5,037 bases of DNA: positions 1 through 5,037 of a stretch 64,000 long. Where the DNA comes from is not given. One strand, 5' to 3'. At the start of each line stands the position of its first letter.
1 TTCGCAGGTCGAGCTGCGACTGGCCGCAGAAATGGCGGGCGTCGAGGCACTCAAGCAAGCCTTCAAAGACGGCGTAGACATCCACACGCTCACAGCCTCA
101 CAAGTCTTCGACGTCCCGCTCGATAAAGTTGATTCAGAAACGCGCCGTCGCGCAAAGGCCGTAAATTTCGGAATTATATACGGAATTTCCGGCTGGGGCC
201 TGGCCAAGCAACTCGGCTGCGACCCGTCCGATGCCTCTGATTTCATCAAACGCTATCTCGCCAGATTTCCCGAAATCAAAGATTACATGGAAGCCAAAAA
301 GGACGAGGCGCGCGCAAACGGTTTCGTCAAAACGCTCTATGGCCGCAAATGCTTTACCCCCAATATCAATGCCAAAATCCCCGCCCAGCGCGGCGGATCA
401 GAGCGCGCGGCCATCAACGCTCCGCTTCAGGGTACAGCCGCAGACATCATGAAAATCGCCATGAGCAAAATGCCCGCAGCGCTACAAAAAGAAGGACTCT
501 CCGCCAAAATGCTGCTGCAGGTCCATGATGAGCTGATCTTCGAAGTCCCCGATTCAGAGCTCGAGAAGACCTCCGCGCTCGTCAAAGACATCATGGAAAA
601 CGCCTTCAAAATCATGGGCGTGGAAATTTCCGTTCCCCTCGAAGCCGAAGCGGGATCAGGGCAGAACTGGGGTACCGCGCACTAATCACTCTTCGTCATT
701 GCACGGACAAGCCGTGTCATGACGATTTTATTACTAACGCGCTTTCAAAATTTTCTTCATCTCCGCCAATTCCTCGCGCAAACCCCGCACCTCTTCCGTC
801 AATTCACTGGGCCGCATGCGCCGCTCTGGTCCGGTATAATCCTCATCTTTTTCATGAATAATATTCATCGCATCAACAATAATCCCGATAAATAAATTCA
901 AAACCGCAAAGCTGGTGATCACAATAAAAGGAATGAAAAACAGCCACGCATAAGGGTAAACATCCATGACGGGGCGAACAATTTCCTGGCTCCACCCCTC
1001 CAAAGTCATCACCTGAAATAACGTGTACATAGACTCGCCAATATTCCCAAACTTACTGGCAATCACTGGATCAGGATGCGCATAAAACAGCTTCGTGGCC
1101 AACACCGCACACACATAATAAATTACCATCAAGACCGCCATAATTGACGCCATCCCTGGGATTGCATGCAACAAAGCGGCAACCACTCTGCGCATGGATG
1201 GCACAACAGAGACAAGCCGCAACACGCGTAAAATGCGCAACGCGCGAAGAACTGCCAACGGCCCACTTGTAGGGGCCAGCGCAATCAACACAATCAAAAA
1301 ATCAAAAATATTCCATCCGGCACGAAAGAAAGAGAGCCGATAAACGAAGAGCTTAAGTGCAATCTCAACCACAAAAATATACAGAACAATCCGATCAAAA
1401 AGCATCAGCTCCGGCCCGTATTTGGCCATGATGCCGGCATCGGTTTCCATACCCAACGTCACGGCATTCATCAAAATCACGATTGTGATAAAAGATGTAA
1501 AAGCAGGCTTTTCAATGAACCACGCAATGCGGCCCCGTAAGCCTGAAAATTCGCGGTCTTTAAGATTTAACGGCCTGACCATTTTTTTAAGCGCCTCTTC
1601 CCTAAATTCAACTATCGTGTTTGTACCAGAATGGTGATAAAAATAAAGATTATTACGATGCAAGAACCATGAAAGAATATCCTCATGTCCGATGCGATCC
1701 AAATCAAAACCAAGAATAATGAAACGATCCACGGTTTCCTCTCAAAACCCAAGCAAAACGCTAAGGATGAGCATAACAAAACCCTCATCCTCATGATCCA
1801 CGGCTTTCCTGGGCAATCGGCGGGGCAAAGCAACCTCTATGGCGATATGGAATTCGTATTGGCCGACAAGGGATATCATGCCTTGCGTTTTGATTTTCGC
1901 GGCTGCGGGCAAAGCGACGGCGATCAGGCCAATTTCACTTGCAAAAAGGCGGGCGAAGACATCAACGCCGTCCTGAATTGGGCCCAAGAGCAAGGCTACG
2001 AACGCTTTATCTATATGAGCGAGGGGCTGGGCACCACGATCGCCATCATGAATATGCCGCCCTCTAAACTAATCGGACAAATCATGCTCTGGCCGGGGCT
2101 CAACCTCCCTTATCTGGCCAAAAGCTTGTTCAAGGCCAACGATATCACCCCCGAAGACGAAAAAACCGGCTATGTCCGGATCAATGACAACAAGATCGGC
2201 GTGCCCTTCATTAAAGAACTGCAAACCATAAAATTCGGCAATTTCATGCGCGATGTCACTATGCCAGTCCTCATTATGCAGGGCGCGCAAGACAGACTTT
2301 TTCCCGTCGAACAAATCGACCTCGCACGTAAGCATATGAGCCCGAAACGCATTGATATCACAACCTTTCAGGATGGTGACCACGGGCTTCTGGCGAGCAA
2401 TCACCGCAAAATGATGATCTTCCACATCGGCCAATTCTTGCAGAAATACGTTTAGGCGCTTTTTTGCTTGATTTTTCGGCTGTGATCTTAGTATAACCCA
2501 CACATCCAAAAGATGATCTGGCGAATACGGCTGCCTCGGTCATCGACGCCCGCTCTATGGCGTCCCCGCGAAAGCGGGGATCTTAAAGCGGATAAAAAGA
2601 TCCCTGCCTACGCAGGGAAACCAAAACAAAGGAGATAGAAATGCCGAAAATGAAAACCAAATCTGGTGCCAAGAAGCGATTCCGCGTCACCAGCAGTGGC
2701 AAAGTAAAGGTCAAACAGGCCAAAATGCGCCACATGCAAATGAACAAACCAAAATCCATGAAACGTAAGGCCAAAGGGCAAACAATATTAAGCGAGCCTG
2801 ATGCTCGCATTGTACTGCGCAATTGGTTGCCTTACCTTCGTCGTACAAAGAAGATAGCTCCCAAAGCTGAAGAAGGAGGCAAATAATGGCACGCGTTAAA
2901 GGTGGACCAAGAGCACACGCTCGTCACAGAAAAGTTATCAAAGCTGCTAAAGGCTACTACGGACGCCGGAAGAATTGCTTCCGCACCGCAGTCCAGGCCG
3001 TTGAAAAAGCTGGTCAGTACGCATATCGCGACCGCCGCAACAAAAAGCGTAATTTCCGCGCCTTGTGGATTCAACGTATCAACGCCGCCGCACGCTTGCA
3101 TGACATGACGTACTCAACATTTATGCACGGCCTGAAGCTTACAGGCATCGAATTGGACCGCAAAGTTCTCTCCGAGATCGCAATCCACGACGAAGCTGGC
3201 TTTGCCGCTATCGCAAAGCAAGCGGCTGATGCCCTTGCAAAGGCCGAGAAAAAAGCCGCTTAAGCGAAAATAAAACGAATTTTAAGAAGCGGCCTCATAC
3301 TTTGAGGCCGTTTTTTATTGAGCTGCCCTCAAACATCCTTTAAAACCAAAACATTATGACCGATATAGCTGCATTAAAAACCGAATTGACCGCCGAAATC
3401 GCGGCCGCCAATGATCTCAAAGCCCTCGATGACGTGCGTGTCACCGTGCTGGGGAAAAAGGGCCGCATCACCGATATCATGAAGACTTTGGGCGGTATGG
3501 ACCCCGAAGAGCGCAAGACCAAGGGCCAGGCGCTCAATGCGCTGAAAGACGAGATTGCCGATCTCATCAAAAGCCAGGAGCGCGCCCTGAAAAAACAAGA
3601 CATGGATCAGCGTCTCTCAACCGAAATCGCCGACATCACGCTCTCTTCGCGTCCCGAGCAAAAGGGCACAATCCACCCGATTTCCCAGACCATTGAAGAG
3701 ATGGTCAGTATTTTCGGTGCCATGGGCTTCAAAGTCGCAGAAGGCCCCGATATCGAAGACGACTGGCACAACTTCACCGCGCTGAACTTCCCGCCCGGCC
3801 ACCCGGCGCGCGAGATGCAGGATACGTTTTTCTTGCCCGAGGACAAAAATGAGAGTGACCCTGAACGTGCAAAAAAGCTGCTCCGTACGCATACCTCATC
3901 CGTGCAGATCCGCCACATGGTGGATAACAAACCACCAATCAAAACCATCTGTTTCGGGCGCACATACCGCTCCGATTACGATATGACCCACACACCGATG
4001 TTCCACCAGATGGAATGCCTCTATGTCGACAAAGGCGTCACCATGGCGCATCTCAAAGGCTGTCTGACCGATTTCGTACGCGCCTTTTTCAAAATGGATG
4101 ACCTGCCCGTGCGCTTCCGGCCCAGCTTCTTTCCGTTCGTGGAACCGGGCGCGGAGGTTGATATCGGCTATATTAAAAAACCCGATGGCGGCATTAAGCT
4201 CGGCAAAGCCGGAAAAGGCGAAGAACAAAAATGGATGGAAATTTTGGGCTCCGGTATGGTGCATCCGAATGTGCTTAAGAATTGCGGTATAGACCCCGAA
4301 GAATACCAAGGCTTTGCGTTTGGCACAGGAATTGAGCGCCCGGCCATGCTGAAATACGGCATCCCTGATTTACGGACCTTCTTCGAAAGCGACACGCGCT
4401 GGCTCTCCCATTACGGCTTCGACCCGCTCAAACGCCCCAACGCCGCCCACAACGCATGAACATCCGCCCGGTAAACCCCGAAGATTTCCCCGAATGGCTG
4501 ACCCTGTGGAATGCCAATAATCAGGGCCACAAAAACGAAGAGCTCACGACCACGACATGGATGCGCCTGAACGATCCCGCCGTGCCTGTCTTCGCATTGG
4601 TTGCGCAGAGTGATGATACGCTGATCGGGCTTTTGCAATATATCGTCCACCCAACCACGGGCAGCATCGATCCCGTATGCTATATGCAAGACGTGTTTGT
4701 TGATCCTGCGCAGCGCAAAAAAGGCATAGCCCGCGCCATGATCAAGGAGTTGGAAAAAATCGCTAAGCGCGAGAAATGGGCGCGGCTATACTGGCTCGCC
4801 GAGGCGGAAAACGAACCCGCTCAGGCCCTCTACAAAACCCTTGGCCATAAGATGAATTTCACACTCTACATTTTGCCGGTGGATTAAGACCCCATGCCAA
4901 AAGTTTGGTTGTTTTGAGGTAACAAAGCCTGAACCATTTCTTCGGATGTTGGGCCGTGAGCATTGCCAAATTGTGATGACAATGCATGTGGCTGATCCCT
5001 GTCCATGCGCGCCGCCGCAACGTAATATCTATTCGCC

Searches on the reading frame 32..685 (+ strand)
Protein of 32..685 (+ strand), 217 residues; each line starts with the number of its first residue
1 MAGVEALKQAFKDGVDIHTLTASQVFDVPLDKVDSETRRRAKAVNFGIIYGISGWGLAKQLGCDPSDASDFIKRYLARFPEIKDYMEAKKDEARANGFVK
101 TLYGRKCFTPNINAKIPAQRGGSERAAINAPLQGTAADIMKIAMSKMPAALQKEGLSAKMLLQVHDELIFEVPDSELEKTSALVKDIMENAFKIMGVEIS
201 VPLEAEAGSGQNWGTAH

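Call 105: search_protein_families(library=pfam, proteins=[window:32-685:+], max_evalue=0.0001)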
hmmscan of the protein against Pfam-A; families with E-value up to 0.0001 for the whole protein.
window:32-685:+ (217 aa): 1 family
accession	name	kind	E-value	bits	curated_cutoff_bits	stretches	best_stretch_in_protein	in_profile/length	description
PF00476.26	DNA_pol_A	-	6.3e-81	272.7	34.3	1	1-214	170-380/381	DNA polymerase family A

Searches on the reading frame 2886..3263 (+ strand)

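Call 105: search_protein_families(library=pfam, proteins=[window:2886-3263:+], max_evalue=0.0001)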
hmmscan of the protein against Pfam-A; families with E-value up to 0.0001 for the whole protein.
window:2886-3263:+ (125 aa): 1 family
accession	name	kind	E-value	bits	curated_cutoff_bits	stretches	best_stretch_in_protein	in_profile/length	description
PF00453.23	Ribosomal_L20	-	2.8e-48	162.9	30.8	1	3-109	1-107/107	Ribosomal protein L20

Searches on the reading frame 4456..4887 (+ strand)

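Call 105: search_protein_families(library=pfam, proteins=[window:4456-4887:+], max_evalue=0.0001)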
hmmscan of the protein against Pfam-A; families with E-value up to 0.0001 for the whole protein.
window:4456-4887:+ (143 aa): 7 families
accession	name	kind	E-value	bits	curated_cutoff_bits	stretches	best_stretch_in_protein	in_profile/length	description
PF00583.31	Acetyltransf_1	-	6.2e-17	62.4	20.7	1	18-130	8-115/116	Acetyltransferase (GNAT) family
PF13508.13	Acetyltransf_7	-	4.7e-12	46.6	27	1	48-130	6-81/84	Acetyltransferase (GNAT) domain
PF13527.13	Acetyltransf_9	-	5e-08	33.4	25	1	2-107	1-105/127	Acetyltransferase (GNAT) domain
PF13302.13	Acetyltransf_3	-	5.5e-07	30.8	25.4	1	2-130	3-136/138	Acetyltransferase (GNAT) domain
PF13673.13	Acetyltransf_10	-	7.7e-07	29.6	23.6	1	46-132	32-108/128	Acetyltransferase (GNAT) domain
PF08445.16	FR47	-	4.5e-06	27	22.1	1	73-134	20-80/86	FR47-like protein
PF13420.13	Acetyltransf_4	-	2.9e-05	24.6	24.3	1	3-133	1-136/155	Acetyltransferase (GNAT) domain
